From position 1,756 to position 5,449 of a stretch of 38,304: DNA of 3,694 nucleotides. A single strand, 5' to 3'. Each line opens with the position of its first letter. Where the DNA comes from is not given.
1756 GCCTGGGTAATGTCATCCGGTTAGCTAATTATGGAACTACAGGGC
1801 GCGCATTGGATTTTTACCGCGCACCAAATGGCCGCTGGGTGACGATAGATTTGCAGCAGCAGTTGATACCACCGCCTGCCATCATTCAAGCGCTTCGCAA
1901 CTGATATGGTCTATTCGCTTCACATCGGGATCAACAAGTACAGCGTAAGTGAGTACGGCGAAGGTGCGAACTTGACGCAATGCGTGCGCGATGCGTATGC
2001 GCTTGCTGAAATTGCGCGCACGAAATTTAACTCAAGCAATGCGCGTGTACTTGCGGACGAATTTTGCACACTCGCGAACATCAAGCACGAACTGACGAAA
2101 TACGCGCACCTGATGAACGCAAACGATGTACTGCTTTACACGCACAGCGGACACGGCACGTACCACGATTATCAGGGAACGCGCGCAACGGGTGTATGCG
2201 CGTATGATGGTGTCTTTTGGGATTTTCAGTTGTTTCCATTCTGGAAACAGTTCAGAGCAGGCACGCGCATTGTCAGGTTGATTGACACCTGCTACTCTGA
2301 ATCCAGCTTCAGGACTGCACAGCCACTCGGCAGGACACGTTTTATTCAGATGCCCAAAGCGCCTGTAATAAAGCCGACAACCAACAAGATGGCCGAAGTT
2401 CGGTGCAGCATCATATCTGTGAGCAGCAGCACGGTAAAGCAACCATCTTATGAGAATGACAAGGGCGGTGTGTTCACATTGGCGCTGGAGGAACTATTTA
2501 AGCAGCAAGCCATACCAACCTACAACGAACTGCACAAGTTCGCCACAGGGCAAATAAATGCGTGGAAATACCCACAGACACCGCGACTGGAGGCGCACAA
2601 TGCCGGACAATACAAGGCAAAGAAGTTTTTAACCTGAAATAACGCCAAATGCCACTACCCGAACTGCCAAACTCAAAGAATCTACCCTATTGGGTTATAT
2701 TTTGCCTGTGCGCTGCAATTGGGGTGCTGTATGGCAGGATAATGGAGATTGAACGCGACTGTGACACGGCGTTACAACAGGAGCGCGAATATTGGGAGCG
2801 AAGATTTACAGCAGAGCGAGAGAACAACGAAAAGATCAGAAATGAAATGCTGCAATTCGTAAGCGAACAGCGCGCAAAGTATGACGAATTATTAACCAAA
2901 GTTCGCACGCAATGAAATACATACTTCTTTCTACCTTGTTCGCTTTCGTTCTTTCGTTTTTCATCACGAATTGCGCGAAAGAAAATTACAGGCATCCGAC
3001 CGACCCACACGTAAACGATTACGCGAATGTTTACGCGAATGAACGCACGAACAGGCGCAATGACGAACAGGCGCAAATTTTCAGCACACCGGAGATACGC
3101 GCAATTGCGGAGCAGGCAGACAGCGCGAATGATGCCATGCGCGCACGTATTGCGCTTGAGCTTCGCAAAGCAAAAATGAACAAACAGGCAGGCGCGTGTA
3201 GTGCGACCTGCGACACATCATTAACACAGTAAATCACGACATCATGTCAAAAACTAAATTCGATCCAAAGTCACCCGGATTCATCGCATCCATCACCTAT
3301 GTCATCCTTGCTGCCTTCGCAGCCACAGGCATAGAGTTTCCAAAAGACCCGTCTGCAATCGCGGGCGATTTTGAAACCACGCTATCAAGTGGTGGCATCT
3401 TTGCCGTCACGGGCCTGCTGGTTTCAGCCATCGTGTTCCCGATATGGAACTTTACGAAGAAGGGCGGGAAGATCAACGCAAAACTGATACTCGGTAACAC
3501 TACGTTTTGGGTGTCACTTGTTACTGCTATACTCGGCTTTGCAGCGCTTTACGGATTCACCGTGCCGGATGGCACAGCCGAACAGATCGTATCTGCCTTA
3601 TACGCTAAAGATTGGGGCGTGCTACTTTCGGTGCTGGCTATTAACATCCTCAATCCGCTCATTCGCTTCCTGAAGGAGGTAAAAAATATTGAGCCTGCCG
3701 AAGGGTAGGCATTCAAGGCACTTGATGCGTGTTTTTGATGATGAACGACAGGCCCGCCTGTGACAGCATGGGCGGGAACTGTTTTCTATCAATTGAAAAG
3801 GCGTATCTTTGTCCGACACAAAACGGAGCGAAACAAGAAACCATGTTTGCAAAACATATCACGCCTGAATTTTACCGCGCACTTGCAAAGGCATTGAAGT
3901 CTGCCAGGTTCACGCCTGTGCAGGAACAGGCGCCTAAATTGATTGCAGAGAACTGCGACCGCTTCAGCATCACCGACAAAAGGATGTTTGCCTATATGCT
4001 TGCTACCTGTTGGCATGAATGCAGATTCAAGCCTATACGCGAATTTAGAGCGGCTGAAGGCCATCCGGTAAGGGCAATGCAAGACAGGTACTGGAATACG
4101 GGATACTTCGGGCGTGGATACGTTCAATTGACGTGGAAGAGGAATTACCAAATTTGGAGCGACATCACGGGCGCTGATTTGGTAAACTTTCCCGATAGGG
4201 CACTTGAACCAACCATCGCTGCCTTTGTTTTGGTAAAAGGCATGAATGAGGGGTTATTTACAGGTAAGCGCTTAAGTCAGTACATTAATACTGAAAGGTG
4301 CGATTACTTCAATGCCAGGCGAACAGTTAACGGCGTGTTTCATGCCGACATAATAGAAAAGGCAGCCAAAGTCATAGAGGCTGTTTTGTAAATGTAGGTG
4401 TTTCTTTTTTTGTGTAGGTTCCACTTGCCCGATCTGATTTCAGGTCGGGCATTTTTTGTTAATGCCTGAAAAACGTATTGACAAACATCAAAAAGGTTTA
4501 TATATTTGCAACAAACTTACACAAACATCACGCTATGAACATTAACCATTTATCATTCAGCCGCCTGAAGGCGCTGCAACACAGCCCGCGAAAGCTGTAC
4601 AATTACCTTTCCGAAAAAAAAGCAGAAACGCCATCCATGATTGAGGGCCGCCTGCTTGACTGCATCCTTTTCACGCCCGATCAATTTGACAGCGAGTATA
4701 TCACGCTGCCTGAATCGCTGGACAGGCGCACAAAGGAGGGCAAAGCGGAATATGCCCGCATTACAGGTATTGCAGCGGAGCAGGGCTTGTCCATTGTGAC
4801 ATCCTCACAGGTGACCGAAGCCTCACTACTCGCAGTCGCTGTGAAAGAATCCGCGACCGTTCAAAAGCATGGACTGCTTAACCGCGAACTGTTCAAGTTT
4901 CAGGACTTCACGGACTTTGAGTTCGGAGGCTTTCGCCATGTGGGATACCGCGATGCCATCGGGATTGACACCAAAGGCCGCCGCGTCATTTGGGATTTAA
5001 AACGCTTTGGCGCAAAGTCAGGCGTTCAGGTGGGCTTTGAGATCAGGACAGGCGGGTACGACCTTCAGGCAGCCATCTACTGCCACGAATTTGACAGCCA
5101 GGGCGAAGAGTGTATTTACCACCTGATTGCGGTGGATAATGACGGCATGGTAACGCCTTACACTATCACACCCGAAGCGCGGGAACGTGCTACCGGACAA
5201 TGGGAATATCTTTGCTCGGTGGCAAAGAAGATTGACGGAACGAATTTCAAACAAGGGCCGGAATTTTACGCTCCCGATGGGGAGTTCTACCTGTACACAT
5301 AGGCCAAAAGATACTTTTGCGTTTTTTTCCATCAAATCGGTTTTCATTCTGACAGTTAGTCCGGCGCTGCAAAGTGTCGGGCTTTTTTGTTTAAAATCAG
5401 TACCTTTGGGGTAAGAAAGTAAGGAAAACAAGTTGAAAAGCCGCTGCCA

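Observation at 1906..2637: Phage-encoded caspase-like (C14) protease between the fibre genes and the lysis cassette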

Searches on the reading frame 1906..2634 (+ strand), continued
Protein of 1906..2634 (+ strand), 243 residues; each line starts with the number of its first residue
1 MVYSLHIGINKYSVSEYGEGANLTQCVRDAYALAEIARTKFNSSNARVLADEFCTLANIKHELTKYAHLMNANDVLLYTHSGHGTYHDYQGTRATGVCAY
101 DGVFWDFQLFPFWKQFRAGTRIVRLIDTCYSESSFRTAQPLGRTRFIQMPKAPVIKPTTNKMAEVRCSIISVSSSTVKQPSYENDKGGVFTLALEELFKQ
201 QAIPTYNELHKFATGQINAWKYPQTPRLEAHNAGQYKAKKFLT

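Call 52: search_protein_families(library=phrogs, proteins=[L016:4634-5998:+, L016:4297-4647:+, L016:2787-4292:+, L019:3541-3981:+, L019:4154-4390:+, L019:5708-6100:+, L014:5139-5450:+, L014:7292-8815:+, L016:96-1595:+, L019:9499-10989:+], max_evalue=0.001)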
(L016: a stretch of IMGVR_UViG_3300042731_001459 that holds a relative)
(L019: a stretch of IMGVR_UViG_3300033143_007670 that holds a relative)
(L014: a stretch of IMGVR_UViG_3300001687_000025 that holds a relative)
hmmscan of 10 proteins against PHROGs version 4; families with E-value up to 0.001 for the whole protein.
L016:4634-5998:+ (455 aa): 3 families
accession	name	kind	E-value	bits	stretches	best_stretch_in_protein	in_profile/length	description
phrog_6219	-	lysis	1.1e-20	75.4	1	1-189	1-159/326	endolysin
phrog_291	-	lysis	3.2e-16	60.2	1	1-181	112-263/509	endolysin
phrog_6745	-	lysis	4.1e-09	36.8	1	1-233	3-169/396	endolysin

L016:4297-4647:+ (117 aa): 0 families

L016:2787-4292:+ (502 aa): 0 families

L019:3541-3981:+ (147 aa): 0 families

L019:4154-4390:+ (79 aa): 0 families

L019:5708-6100:+ (131 aa): 0 families

L014:5139-5450:+ (104 aa): 0 families

L014:7292-8815:+ (508 aa): 3 families
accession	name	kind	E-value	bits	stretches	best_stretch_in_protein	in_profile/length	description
phrog_145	-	head and packaging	4.4e-57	194.9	1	9-482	8-475/493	portal protein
phrog_12458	-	unknown function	1.2e-12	48.8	1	14-208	33-235/265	-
phrog_20858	-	unknown function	1.6e-08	35.2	1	290-459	2-175/250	-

L016:96-1595:+ (500 aa): 4 families
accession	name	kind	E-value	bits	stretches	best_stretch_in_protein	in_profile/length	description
phrog_9729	-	tail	1.3e-24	87.8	3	141-186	547-593/750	tail fiber protein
phrog_9627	-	unknown function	1.8e-16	60.6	2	250-320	462-539/676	-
phrog_32934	-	unknown function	3.4e-12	46.6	1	228-296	98-161/577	-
phrog_35174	-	unknown function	6.4e-07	29.4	0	134-197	80-146/613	-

L019:9499-10989:+ (497 aa): 4 families
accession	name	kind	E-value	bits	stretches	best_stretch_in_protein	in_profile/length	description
phrog_12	-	head and packaging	1.4e-48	167.4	1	6-428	49-449/646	portal protein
phrog_2662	-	head and packaging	3e-43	149.4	1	30-395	41-411/717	portal protein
phrog_5929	-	head and packaging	5.7e-10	39.9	1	212-386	5-179/228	portal protein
phrog_681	-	DNA, RNA and nucleotide metabolism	0.0002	21.1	1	422-486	239-302/576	endonuclease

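Call 75: search_protein_representatives(protein=window:1906-2634:+)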
Query: 243 residues. Proteins with E-value up to 0.001 (for the whole library): 1891; up to 1e-10: 284; up to 1e-30: 15. The best 150 are listed.
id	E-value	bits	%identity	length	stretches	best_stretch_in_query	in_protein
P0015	1.7e-55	204.5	45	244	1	2-243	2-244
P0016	2.6e-54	200.7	94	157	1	1-98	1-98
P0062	5.8e-51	189.7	42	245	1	1-234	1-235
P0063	3.5e-50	187.1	43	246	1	1-236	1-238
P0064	2.9e-42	161.3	37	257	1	1-242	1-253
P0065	1.3e-38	149.3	40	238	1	1-223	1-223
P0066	2.0e-38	148.6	37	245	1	1-233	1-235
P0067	1.5e-34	136.0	36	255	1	4-242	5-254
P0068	1.4e-33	132.9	36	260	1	1-235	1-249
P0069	1.6e-33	132.6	35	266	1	1-243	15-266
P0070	2.3e-33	132.1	34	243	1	1-230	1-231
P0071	6.5e-33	130.6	33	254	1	1-243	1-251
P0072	7.8e-33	130.4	40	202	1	2-194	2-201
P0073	8.3e-33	130.3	33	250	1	4-235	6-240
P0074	4.1e-31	124.7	34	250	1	1-235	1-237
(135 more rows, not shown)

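Call 76: find_encoding_contigs(protein=P0062, flank=8000, max_places=2)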
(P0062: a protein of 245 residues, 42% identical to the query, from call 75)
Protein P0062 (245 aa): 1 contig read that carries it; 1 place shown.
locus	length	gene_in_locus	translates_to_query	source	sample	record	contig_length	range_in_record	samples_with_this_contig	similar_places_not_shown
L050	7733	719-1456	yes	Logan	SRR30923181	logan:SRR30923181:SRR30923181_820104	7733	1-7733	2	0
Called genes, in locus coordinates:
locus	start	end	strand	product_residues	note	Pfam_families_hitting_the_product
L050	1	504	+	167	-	?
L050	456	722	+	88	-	-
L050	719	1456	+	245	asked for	PF00656:Peptidase_C14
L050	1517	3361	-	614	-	-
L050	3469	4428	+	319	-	-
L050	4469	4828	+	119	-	-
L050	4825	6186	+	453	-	-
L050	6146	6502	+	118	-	-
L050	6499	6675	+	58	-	-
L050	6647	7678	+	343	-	PF20459:DUF6712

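Call 77: find_encoding_contigs(protein=P0064, flank=8000, max_places=2)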
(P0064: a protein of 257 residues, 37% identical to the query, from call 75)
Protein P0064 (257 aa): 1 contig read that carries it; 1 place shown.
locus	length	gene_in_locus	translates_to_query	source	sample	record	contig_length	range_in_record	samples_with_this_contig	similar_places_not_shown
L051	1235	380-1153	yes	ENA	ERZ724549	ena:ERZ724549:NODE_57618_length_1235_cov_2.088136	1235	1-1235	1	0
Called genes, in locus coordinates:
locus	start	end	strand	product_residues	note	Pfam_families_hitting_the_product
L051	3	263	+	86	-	?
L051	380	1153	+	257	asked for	PF00656:Peptidase_C14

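Call 85: find_encoding_contigs(protein=P0067, flank=7000, max_places=2)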
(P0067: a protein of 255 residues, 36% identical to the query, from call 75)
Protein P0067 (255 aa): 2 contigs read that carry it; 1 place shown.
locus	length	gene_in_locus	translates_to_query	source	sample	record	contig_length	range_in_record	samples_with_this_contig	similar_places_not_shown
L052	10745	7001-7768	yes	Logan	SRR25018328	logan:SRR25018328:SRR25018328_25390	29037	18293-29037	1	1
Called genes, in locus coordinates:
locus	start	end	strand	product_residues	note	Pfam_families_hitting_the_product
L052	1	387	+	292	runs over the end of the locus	-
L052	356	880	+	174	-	-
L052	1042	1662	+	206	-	-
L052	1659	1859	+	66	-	-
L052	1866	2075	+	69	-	-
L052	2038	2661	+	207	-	-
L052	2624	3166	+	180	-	-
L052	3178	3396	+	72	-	-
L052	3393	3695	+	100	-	-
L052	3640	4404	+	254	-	PF01510:Amidase_2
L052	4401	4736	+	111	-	-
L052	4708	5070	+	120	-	-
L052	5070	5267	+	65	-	-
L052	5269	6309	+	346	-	-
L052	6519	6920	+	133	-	-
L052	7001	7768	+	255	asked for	PF00656:Peptidase_C14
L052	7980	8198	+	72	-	-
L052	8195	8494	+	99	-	-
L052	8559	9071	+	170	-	-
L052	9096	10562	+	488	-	PF03237:Terminase_6N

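Call 86: find_encoding_contigs(protein=P0070, flank=7000, max_places=2)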
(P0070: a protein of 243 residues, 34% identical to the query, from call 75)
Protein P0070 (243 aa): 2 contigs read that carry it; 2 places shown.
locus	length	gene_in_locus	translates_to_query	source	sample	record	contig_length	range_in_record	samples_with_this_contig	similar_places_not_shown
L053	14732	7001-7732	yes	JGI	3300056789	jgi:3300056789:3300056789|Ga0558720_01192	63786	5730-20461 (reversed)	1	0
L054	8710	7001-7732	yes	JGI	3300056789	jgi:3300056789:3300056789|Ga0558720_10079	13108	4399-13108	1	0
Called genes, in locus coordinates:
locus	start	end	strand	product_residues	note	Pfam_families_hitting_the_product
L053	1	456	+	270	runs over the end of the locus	-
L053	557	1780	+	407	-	PF09524:Phg_2220_C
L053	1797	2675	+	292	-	-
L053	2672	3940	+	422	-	PF00145:DNA_methylase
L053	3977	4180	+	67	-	-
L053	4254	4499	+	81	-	-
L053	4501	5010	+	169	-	-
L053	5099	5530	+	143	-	-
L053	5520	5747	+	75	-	-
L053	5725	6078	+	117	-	-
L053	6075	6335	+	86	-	-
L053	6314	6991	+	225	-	PF19964:EAD11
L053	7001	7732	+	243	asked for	PF00656:Peptidase_C14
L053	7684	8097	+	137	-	-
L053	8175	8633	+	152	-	-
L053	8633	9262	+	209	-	-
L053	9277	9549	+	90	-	-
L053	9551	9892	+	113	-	-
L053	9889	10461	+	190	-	-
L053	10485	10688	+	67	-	-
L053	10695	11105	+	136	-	-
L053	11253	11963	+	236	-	-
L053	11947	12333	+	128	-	-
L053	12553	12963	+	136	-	-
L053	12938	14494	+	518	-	-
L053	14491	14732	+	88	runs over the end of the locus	-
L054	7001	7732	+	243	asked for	PF00656:Peptidase_C14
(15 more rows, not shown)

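Call 87: find_encoding_contigs(protein=P0065, flank=7000, max_places=2)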
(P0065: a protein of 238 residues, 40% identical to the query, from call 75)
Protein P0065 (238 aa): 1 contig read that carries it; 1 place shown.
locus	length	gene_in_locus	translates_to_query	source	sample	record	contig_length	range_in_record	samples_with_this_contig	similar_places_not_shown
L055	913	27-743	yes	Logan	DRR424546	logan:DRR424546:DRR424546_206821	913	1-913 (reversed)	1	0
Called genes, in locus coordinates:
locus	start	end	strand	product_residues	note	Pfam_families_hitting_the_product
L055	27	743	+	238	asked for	PF00656:Peptidase_C14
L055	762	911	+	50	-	?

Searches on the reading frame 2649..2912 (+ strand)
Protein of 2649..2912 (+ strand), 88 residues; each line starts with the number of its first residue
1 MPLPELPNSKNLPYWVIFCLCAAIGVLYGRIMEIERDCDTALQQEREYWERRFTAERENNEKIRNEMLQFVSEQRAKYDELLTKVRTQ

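Call 3: search_protein_families(library=pfam, proteins=[window:2649-2912:+], max_evalue=1)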
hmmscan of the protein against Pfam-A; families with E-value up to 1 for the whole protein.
window:2649-2912:+ (88 aa): 2 families
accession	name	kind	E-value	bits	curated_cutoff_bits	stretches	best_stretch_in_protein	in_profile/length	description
PF00261.25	Tropomyosin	-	0.0051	16.7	38.6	1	33-72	199-237/242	Tropomyosin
PF12063.14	ATG1-like_MIT1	-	0.04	14.3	22.5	1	12-85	60-134/147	Atg1-like, MIT domain 1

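Call 4: search_protein_families(library=phrogs, proteins=[window:2649-2912:+], max_evalue=0.01)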
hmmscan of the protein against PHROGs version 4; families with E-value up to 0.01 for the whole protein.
window:2649-2912:+ (88 aa): 0 families

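Call 35: search_protein_families(library=ncbifam, proteins=[window:2649-2912:+], max_evalue=0.1)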
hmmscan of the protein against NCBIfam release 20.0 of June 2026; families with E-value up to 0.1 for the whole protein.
window:2649-2912:+ (88 aa): 1 family
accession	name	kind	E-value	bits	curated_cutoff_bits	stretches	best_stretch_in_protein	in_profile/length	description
NF041639.1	YicS_fam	subfamily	0.0067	16.6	45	1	33-86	39-92/96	YicS family protein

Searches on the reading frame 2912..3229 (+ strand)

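Call 3: search_protein_families(library=pfam, proteins=[window:2912-3229:+], max_evalue=1)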
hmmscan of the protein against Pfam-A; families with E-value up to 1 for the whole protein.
window:2912-3229:+ (106 aa): 1 family
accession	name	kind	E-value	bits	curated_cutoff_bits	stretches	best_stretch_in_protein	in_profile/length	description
PF09298.16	FAA_hydrolase_N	-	0.13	12.9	25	1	39-94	31-87/105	Fumarylacetoacetase N-terminal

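Call 4: search_protein_families(library=phrogs, proteins=[window:2912-3229:+], max_evalue=0.01)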
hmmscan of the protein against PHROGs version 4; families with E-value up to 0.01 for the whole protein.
window:2912-3229:+ (106 aa): 0 families

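Call 35: search_protein_families(library=ncbifam, proteins=[window:2912-3229:+], max_evalue=0.1)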
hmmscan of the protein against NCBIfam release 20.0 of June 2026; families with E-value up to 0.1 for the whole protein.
window:2912-3229:+ (106 aa): 1 family
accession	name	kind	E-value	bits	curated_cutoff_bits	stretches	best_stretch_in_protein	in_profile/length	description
NF010368.0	PRK13795.1-3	equivalog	0.03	12.5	588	1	49-102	549-601/635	hypothetical protein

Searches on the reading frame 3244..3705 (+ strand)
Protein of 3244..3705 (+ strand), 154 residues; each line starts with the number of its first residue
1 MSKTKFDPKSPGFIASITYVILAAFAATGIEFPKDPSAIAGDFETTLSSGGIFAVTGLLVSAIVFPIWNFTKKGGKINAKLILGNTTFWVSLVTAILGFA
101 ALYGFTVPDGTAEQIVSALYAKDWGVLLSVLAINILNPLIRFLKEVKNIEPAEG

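Call 3: search_protein_families(library=pfam, proteins=[window:3244-3705:+], max_evalue=1)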
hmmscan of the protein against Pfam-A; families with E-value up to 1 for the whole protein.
window:3244-3705:+ (154 aa): 2 families
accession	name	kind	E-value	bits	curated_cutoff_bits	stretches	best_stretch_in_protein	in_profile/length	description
PF11345.13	DUF3147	-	0.0029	18.4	23.6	1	6-90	22-99/111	Protein of unknown function (DUF3147)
PF04531.18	Phage_holin_1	-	0.021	15.8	22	1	77-133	1-57/82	Bacteriophage holin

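Call 4: search_protein_families(library=phrogs, proteins=[window:3244-3705:+], max_evalue=0.01)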
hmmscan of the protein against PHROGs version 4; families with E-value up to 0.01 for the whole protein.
window:3244-3705:+ (154 aa): 0 families

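Call 35: search_protein_families(library=ncbifam, proteins=[window:3244-3705:+], max_evalue=0.1)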
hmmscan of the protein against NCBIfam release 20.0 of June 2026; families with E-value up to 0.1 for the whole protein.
window:3244-3705:+ (154 aa): 0 families

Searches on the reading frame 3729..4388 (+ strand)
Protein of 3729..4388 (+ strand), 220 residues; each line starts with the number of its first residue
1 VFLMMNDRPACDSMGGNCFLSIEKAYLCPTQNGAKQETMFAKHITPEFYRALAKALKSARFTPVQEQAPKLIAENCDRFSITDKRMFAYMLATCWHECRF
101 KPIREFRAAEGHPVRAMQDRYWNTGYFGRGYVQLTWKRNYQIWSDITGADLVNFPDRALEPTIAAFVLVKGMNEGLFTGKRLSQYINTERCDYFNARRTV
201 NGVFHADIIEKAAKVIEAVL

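Call 3: search_protein_families(library=pfam, proteins=[window:3729-4388:+], max_evalue=1)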
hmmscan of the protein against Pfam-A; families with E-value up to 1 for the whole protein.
window:3729-4388:+ (220 aa): 2 families
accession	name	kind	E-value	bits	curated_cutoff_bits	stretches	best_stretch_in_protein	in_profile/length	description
PF00182.24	Glyco_hydro_19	-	6.7e-05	23.2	25.5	1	123-165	104-146/232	Chitinase class I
PF02284.21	COX5A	-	0.025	15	24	1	180-220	10-49/103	Cytochrome c oxidase subunit Va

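Call 4: search_protein_families(library=phrogs, proteins=[window:3729-4388:+], max_evalue=0.01)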
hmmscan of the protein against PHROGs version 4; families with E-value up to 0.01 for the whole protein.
window:3729-4388:+ (220 aa): 2 families
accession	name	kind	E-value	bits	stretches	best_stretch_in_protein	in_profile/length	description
phrog_29753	-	unknown function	3.1e-27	96.7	1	83-213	242-367/374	-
phrog_181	-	lysis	4.9e-22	79.7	2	126-217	442-528/769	endolysin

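Call 35: search_protein_families(library=ncbifam, proteins=[window:3729-4388:+], max_evalue=0.1)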
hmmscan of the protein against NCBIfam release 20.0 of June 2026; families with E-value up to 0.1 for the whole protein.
window:3729-4388:+ (220 aa): 1 family
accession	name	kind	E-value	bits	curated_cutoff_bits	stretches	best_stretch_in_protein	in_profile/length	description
NF005640.0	PRK07402.1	equivalog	0.015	14.9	219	1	66-123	77-133/200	precorrin-6Y C5,15-methyltransferase subunit CbiT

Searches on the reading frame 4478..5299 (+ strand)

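Call 3: search_protein_families(library=pfam, proteins=[window:4478-5299:+], max_evalue=1)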
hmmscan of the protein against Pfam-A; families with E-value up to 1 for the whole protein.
window:4478-5299:+ (274 aa): 1 family
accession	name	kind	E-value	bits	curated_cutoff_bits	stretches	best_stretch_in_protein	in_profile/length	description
PF12684.13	DUF3799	-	2.9e-06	27.7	26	1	26-222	1-182/233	PDDEXK-like domain of unknown function (DUF3799)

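Call 4: search_protein_families(library=phrogs, proteins=[window:4478-5299:+], max_evalue=0.01)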
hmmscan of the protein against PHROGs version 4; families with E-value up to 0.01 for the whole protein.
window:4478-5299:+ (274 aa): 2 families
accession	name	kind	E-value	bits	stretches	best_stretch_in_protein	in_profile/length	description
phrog_412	-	DNA, RNA and nucleotide metabolism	2.8e-15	57.5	1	15-237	150-369/440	exonuclease VIII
phrog_607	-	DNA, RNA and nucleotide metabolism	0.0001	21.7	1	23-204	592-803/883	exonuclease VII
